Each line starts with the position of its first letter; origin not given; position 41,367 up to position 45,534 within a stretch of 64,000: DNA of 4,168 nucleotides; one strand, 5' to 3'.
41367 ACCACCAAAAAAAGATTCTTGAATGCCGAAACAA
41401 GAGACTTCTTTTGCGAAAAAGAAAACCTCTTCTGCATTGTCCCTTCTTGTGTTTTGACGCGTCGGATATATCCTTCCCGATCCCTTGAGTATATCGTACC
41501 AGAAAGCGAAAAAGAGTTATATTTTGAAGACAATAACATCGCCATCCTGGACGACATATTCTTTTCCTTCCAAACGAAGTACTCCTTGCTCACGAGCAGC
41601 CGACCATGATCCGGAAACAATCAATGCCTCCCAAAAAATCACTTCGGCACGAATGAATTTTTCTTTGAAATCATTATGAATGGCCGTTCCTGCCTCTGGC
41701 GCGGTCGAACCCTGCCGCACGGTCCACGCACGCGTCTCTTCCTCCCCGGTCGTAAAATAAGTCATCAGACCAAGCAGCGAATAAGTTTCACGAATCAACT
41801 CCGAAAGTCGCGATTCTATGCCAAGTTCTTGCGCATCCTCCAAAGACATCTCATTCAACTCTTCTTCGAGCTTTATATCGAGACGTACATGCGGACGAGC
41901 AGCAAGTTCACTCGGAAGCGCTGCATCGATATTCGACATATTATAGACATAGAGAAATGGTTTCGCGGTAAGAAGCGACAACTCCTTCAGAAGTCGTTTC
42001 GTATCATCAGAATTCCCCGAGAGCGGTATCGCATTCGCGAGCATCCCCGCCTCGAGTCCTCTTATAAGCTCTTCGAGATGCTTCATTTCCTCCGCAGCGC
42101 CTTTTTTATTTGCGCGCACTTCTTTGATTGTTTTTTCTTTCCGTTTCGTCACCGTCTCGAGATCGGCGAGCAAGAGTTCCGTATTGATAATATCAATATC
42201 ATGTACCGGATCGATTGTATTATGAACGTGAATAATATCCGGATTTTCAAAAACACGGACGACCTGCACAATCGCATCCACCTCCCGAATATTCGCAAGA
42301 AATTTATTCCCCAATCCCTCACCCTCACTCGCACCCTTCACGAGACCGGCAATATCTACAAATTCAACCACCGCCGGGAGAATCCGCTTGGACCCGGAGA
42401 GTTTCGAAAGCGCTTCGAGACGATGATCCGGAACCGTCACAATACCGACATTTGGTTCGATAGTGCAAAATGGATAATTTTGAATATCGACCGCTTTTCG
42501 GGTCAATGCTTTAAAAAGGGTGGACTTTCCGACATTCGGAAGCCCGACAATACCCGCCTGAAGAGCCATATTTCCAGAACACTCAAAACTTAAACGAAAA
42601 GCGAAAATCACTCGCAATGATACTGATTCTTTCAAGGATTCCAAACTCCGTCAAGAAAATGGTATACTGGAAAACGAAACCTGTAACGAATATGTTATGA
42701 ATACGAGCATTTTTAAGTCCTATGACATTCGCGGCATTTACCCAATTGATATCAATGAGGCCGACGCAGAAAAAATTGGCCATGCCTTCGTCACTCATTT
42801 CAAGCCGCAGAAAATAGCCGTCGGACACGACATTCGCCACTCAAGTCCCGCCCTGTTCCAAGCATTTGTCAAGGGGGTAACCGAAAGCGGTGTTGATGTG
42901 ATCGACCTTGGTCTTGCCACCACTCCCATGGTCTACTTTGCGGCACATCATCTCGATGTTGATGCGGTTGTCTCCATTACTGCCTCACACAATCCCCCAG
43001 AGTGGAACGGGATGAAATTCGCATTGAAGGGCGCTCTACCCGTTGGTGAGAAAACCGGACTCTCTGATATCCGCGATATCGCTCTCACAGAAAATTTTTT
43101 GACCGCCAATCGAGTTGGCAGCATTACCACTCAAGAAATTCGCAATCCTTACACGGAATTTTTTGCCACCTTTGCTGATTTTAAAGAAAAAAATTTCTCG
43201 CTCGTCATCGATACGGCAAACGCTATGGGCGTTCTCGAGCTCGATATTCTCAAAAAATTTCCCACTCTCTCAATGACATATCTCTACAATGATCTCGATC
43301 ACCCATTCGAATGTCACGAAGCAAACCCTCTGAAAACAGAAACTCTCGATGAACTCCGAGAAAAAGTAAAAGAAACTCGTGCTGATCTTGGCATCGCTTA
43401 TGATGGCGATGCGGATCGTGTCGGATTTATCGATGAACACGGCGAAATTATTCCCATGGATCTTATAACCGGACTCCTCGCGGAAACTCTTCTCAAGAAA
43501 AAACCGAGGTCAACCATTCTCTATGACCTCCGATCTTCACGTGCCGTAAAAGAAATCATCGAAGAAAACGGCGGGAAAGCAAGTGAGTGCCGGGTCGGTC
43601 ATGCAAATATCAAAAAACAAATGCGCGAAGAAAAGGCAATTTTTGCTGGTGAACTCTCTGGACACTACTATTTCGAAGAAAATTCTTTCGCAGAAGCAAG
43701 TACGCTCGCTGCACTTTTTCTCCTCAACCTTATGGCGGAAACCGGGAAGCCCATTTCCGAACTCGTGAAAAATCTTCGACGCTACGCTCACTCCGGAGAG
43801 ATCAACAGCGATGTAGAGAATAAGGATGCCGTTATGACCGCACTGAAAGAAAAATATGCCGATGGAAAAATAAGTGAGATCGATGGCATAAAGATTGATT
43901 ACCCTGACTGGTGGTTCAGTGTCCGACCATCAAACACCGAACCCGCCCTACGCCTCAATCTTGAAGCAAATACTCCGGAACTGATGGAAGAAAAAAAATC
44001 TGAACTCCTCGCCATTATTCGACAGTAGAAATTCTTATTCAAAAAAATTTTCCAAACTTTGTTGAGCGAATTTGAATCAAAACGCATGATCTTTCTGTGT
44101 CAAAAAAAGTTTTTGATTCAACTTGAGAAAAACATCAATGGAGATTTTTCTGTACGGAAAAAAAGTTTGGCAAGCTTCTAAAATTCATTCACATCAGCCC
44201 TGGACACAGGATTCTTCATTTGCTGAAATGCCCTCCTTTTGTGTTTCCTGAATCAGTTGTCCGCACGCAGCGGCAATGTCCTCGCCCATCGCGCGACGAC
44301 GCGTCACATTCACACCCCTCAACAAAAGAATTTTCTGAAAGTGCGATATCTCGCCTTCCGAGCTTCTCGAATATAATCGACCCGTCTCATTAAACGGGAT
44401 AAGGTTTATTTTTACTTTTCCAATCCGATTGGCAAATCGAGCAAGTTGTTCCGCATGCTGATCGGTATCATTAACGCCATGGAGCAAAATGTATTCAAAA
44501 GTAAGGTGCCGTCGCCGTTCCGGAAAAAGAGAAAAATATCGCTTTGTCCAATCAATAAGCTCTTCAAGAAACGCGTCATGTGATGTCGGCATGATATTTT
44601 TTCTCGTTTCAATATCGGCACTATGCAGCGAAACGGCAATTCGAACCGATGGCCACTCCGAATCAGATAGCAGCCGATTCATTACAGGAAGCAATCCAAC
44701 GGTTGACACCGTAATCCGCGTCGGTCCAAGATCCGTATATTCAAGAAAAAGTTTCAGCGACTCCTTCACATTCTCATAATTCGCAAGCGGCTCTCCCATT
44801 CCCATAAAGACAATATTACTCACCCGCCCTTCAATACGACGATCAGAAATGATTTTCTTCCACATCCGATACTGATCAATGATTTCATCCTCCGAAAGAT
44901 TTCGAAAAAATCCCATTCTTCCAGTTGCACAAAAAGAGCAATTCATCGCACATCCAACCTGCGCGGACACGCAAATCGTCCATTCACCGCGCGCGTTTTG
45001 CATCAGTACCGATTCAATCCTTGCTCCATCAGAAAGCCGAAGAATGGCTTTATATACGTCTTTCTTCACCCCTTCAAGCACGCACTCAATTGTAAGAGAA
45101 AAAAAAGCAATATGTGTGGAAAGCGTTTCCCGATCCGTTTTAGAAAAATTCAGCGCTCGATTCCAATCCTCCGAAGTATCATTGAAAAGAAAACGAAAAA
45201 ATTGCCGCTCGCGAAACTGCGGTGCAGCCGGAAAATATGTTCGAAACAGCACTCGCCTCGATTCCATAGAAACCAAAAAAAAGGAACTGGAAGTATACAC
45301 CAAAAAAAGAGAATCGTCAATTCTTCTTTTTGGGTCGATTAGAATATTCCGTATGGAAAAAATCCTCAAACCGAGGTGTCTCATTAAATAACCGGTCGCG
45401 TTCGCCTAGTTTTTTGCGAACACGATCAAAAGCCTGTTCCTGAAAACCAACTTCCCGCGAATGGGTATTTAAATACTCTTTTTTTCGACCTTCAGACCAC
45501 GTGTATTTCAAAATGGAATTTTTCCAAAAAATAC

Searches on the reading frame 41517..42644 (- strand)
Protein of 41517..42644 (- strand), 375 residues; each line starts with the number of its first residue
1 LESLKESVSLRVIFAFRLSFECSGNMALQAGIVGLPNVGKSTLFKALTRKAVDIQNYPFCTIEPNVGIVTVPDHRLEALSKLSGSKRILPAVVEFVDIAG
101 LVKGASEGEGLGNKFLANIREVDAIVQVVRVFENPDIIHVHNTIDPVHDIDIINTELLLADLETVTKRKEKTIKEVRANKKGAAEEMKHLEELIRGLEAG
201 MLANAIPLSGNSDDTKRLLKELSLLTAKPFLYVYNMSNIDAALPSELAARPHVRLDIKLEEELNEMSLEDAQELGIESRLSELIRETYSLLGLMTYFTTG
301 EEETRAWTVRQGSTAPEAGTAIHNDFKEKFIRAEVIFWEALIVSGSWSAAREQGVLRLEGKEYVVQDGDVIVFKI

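Call 81: search_protein_families(library=pfam, proteins=[window:41517-42644:-], max_evalue=0.00001)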
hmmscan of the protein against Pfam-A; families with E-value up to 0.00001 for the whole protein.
window:41517-42644:- (375 aa): 3 families
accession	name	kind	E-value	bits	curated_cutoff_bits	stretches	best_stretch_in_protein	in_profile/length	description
PF06071.19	YchF-GTPase_C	-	2e-32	111.6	27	1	293-375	1-83/84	Protein of unknown function (DUF933)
PF01926.29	MMR_HSR1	-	1.7e-21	76.8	21.9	1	30-135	2-86/113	50S ribosome-binding GTPase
PF02421.24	FeoB_N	-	2.8e-08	33.9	27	1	31-76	4-49/156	Ferrous iron transport protein B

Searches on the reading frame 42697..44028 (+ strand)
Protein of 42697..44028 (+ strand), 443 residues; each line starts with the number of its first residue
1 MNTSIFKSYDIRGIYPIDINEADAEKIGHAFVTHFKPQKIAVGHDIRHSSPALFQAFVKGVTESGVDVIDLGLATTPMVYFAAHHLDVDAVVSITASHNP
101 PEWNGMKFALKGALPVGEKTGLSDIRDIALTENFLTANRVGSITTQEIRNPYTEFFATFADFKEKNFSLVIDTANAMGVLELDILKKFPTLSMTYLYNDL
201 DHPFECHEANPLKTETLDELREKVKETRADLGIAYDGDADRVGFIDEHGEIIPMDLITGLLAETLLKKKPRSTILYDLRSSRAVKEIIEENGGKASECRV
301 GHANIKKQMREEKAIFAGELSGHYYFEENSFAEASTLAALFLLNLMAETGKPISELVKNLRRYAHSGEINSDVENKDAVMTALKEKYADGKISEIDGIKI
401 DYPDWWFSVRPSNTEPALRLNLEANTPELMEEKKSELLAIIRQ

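Call 81: search_protein_families(library=pfam, proteins=[window:42697-44028:+], max_evalue=0.00001)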
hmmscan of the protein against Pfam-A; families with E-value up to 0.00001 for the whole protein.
window:42697-44028:+ (443 aa): 4 families
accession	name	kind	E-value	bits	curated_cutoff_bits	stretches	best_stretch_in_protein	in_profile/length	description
PF02878.22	PGM_PMM_I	-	5.1e-36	123.8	22.5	1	5-132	3-134/138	Phosphoglucomutase/phosphomannomutase, alpha/beta/alpha domain I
PF02880.22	PGM_PMM_III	-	8.9e-24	84.3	20.7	1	255-360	3-111/115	Phosphoglucomutase/phosphomannomutase, alpha/beta/alpha domain III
PF02879.22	PGM_PMM_II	-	1.3e-14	55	29.3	1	151-249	2-103/103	Phosphoglucomutase/phosphomannomutase, alpha/beta/alpha domain II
PF00408.26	PGM_PMM_IV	-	3.4e-11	43.5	23.1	1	368-436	1-64/68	Phosphoglucomutase/phosphomannomutase, C-terminal domain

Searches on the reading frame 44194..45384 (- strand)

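Call 81: search_protein_families(library=pfam, proteins=[window:44194-45384:-], max_evalue=0.00001)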
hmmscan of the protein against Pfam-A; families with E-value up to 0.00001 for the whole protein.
window:44194-45384:- (396 aa): 1 family
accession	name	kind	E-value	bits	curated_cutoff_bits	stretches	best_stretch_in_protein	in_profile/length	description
PF04055.27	Radical_SAM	-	8.9e-14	52.4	29.5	1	141-308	3-158/166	Radical SAM superfamily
